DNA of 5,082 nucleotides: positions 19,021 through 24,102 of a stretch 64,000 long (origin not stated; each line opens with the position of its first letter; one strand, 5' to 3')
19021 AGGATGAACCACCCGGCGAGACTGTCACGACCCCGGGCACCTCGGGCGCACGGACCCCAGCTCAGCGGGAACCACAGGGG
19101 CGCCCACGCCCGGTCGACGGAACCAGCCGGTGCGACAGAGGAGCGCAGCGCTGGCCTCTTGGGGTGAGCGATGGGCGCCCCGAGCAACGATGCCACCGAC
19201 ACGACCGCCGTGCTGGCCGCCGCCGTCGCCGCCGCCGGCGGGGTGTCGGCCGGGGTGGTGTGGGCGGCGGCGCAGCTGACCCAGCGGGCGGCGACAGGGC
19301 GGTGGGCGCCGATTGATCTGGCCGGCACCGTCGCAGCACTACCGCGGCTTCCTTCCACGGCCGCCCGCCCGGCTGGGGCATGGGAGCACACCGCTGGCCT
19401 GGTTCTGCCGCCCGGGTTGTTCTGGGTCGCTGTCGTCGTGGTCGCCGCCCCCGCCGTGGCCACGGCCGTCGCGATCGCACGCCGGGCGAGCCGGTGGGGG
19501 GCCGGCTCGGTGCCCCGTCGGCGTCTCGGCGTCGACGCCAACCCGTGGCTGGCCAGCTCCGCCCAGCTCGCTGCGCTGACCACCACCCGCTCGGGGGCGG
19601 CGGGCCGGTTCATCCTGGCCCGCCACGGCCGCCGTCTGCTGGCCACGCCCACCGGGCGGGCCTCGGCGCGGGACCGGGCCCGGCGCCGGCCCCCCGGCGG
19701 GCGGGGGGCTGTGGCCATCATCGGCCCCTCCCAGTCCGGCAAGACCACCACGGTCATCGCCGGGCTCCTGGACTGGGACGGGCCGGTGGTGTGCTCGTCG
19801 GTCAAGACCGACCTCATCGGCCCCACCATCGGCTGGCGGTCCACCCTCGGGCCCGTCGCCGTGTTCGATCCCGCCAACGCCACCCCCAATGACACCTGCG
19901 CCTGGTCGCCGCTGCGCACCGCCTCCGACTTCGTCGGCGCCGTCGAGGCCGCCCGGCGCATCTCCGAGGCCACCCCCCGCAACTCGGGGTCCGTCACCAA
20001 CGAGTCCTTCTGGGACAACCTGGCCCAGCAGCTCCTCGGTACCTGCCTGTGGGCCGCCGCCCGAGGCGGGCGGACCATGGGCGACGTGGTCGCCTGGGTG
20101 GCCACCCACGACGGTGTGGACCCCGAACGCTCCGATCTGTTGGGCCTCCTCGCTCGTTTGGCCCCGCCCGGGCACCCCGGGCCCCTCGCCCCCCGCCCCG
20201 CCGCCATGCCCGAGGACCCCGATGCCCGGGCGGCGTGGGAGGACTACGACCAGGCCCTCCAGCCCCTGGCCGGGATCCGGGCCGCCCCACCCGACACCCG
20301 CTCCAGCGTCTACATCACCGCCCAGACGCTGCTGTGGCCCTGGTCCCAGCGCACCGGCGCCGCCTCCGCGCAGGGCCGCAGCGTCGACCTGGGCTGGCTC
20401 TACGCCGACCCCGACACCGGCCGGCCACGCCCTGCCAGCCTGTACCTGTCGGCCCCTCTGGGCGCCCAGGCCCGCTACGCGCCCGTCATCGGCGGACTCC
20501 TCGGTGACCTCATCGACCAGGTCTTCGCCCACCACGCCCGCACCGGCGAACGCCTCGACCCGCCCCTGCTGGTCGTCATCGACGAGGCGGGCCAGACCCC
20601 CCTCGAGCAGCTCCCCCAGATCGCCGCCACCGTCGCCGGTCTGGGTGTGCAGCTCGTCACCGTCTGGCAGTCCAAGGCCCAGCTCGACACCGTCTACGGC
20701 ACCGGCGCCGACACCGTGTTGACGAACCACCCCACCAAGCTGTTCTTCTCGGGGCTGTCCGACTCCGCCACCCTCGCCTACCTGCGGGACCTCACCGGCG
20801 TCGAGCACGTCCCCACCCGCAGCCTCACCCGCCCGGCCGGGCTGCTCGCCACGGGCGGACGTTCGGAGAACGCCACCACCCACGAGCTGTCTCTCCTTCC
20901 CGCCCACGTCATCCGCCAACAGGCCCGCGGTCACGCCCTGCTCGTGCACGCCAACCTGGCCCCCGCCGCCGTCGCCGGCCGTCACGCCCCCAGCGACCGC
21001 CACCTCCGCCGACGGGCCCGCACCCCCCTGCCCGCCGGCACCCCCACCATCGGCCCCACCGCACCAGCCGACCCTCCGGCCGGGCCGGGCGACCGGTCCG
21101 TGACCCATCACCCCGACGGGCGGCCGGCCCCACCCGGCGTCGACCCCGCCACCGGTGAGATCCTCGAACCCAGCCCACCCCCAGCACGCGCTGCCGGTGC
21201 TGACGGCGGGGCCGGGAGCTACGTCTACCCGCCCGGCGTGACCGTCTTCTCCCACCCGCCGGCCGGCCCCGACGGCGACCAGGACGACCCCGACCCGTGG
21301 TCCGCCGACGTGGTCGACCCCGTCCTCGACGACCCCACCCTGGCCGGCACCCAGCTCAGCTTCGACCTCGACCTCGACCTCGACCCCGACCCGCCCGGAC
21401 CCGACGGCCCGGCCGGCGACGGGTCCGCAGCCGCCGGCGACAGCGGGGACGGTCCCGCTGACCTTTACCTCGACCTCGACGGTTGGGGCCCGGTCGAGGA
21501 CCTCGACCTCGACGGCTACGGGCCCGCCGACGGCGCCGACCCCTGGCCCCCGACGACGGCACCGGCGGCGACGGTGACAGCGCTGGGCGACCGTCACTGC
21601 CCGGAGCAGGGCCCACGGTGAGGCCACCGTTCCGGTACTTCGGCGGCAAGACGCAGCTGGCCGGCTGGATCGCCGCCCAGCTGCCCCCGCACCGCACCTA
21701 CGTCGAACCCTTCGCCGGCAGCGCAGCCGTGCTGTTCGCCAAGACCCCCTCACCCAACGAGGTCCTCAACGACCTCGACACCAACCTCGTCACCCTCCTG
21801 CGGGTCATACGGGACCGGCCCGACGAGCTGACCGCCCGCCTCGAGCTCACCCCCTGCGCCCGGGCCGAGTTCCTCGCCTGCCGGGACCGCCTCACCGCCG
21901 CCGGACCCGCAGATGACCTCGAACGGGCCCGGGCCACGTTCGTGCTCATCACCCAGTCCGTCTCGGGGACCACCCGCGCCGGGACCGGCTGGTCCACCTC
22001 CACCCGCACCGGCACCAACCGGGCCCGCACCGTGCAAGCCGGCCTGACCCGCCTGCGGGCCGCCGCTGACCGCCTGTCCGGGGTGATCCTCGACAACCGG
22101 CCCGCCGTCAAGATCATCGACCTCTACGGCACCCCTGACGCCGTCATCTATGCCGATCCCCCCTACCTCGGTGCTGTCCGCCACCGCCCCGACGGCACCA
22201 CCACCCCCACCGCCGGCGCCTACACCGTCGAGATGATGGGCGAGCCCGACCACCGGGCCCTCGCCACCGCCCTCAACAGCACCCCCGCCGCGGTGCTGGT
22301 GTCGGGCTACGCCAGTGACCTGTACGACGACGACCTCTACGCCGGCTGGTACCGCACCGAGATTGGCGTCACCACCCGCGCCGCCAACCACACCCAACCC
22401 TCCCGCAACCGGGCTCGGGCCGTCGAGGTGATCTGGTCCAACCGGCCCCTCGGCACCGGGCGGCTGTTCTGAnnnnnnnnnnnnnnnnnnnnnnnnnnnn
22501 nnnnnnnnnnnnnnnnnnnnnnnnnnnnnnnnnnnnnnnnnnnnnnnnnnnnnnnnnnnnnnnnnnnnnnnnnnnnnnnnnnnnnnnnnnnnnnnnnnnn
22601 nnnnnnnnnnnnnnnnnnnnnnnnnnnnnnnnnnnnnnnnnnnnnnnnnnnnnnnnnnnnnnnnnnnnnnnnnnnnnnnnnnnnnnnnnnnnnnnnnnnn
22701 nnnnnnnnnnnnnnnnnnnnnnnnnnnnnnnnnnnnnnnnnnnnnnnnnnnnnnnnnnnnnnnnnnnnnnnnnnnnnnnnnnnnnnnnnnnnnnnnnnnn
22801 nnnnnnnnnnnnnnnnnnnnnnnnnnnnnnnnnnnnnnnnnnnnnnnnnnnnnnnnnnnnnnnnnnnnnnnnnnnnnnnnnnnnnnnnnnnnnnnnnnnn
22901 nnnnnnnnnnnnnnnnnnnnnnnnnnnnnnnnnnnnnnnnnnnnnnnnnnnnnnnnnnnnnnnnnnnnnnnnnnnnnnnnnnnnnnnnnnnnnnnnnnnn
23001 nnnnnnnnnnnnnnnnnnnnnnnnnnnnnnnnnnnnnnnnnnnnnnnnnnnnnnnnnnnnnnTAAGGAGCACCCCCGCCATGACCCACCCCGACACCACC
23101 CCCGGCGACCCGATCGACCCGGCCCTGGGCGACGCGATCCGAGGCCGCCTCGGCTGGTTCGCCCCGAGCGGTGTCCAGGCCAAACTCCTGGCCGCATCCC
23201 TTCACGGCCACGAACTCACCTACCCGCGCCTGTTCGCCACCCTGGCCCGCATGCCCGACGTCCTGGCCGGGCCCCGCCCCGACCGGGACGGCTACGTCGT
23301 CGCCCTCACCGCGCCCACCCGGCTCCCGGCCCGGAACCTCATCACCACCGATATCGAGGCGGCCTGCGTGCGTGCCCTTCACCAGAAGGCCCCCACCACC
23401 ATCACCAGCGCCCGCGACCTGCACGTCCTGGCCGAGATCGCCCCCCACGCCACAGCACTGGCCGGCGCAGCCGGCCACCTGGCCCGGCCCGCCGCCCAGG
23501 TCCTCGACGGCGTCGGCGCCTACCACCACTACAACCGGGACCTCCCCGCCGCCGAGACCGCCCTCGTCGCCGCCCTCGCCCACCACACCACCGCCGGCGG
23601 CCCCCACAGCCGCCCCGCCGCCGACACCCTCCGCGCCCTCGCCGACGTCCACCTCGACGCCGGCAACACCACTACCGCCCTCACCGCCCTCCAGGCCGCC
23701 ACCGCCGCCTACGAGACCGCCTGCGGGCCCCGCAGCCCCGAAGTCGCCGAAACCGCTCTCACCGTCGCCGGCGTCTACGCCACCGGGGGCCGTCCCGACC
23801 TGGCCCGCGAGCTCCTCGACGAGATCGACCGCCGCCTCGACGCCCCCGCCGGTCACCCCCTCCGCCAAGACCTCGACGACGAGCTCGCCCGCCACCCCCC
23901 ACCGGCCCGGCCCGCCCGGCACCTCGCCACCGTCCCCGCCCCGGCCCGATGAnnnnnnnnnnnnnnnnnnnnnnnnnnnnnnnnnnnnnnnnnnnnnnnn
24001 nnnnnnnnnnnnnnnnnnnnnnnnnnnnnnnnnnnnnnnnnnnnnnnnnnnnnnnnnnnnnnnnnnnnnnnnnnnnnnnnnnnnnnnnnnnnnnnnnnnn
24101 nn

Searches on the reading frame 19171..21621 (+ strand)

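Call 22: search_protein_families(library=pfam, proteins=[window:19171-21621:+], max_evalue=0.01)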
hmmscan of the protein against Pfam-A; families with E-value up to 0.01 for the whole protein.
window:19171-21621:+ (816 aa): 3 families
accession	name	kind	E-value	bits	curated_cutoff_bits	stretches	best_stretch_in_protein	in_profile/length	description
PF02534.20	T4SS-DNA_transf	-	3.6e-20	72.7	20.1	2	360-585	206-425/468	Type IV secretory system Conjugative DNA transfer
PF12696.13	TraG-D_C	-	4.6e-16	59.3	22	1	465-583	1-123/126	TraM recognition site of TraD and TraG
PF10412.15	TrwB_AAD_bind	-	0.0006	19.2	20.5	1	469-550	249-331/387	Type IV secretion-system coupling protein DNA-binding domain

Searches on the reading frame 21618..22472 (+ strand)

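Call 22: search_protein_families(library=pfam, proteins=[window:21618-22472:+], max_evalue=0.01)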
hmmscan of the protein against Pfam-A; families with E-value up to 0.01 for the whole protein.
window:21618-22472:+ (284 aa): 1 family
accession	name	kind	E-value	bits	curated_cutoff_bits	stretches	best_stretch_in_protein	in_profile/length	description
PF02086.21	MethyltransfD12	-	6.9e-23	82.1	22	1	7-231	1-230/253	D12 class N6 adenine-specific DNA methyltransferase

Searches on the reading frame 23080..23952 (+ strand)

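Call 22: search_protein_families(library=pfam, proteins=[window:23080-23952:+], max_evalue=0.01)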
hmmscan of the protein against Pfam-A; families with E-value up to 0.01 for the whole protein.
window:23080-23952:+ (290 aa): 7 families
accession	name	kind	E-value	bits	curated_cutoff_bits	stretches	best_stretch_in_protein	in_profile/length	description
PF13424.12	TPR_12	-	7.5e-15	55.3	30.1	2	181-248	3-70/77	Tetratricopeptide repeat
PF13432.12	TPR_16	-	8.9e-09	36.1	32.7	2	186-251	2-59/65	Tetratricopeptide repeat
PF13428.12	TPR_14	-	2.3e-05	25.1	23.5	0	182-212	2-32/44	Tetratricopeptide repeat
PF13374.12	TPR_10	-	0.00024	21.5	27.5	1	181-221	2-42/42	Tetratricopeptide repeat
PF24885.1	TPR_NPHP3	-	0.00088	19.2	100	1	139-244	99-204/239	Nephrocystin-3 TPR domain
PF14559.12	TPR_19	-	0.0031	18.2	25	0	218-262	20-65/68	Tetratricopeptide repeat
PF23938.1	DUF7273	-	0.0038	17.8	31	0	184-210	16-42/65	Domain of unknown function (DUF7273)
